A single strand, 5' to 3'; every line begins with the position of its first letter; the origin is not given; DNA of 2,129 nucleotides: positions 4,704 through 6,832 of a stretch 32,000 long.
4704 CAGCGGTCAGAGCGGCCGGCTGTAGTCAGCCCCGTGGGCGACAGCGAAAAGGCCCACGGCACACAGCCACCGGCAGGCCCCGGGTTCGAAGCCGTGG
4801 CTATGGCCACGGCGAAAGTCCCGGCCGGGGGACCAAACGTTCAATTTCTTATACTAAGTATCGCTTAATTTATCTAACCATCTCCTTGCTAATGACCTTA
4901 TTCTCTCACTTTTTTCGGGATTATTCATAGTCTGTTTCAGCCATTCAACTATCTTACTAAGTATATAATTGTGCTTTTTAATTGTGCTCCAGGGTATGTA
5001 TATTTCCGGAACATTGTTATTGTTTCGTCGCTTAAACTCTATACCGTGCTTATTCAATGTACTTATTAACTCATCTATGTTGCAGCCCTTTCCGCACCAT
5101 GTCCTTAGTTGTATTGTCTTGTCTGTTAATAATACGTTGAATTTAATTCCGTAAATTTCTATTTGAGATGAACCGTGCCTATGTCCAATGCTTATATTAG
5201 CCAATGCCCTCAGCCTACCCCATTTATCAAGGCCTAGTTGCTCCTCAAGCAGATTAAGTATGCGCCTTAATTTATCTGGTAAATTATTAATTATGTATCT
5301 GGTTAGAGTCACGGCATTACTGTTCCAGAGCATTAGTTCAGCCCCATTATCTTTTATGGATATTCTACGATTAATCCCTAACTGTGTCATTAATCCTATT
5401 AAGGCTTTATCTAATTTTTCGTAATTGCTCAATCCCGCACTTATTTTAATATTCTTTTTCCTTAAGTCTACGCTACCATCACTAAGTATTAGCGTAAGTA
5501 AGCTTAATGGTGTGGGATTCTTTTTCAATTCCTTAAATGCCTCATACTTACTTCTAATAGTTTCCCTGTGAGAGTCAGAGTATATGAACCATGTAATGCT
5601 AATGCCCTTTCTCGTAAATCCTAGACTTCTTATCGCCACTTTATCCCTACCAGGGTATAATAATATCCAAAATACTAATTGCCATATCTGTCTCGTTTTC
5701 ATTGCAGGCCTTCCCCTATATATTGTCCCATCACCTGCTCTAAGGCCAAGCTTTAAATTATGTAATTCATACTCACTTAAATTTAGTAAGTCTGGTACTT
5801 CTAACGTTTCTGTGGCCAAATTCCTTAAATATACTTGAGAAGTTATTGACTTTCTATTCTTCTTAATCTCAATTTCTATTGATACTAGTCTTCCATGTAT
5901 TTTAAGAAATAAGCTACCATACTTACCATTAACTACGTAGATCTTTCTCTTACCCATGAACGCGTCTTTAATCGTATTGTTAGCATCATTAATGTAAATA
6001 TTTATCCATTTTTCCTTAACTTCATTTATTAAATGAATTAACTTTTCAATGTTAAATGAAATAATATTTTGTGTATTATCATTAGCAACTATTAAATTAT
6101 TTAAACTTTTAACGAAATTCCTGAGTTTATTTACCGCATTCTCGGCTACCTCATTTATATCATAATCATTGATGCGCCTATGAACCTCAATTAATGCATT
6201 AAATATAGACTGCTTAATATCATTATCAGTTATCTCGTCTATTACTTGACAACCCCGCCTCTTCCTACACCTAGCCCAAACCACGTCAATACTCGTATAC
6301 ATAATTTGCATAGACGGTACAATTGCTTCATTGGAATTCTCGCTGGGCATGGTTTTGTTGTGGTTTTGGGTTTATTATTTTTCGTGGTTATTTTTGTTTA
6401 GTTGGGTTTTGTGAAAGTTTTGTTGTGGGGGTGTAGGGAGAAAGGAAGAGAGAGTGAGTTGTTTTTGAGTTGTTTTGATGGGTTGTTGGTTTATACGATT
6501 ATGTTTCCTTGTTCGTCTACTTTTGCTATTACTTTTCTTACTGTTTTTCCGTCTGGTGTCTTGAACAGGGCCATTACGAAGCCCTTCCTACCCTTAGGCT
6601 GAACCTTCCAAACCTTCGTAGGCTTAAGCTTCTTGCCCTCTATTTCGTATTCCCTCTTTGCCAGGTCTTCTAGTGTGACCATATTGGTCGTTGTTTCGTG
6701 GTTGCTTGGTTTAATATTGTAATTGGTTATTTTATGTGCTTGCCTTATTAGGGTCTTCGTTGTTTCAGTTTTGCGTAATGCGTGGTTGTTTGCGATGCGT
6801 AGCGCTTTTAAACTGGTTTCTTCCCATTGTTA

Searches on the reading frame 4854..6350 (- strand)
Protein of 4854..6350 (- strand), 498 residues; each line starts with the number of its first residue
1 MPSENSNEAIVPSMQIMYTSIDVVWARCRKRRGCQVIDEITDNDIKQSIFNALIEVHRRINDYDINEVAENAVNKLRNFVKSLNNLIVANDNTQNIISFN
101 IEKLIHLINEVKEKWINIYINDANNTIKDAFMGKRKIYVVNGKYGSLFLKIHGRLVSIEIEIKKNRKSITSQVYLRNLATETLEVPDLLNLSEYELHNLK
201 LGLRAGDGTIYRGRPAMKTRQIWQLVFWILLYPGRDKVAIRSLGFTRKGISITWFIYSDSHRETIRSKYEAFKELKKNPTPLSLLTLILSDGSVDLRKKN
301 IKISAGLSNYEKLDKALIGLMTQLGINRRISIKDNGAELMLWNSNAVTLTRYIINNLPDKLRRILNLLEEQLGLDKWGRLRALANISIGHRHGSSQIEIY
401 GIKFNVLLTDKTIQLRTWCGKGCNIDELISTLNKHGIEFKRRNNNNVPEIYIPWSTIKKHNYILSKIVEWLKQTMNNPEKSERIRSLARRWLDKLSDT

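Call 4: search_protein_families(library=pfam, proteins=[window:4854-6350:-], max_evalue=10)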
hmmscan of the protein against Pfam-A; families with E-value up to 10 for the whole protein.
window:4854-6350:- (498 aa): 5 families
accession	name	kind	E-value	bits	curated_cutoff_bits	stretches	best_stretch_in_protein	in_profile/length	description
PF14528.11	LAGLIDADG_3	-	0.0047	17.6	22.5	1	284-336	7-58/82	LAGLIDADG-like domain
PF15930.10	YdiH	-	0.097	13.3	27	1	162-197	15-50/62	Domain of unknown function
PF07258.19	COMM_domain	-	0.19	12.4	22.4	0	90-113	37-63/64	COMM domain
PF14203.11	TTRAP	-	0.2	12.3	27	1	46-78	17-49/62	Putative transposon-transfer assisting protein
PF21941.2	SMEK_N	-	4.1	7.7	27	1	48-96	7-54/140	SMEK domain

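Call 5: search_protein_families(library=ncbifam, proteins=[window:4854-6350:-], max_evalue=10)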
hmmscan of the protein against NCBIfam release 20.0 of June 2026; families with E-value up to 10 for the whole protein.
window:4854-6350:- (498 aa): 1 family
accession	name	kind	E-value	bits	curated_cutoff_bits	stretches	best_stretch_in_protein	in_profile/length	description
NF033859.1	SMEK_N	domain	2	8.3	30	1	48-98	12-61/97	SMEK domain-containing protein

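Call 6: search_protein_families(library=padloc, proteins=[window:4854-6350:-], max_evalue=10)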
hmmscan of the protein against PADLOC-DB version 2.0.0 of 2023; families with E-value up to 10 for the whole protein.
window:4854-6350:- (498 aa): 0 families
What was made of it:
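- No PADLOC model hits either protein (call 6).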

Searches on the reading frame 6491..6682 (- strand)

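Call 4: search_protein_families(library=pfam, proteins=[window:6491-6682:-], max_evalue=10)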
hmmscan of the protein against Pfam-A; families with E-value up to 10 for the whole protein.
window:6491-6682:- (63 aa): 1 family
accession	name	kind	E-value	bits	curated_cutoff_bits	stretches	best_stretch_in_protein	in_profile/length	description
PF11520.13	Cren7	-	2.7e-13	50.1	25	1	14-53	9-54/58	Chromatin protein Cren7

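Call 5: search_protein_families(library=ncbifam, proteins=[window:6491-6682:-], max_evalue=10)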
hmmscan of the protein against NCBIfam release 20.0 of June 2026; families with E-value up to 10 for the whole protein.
window:6491-6682:- (63 aa): 1 family
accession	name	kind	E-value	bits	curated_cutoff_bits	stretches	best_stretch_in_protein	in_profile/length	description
NF007609.0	PRK10257.1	equivalog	0.064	12.9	226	1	14-47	25-57/158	kinase inhibitor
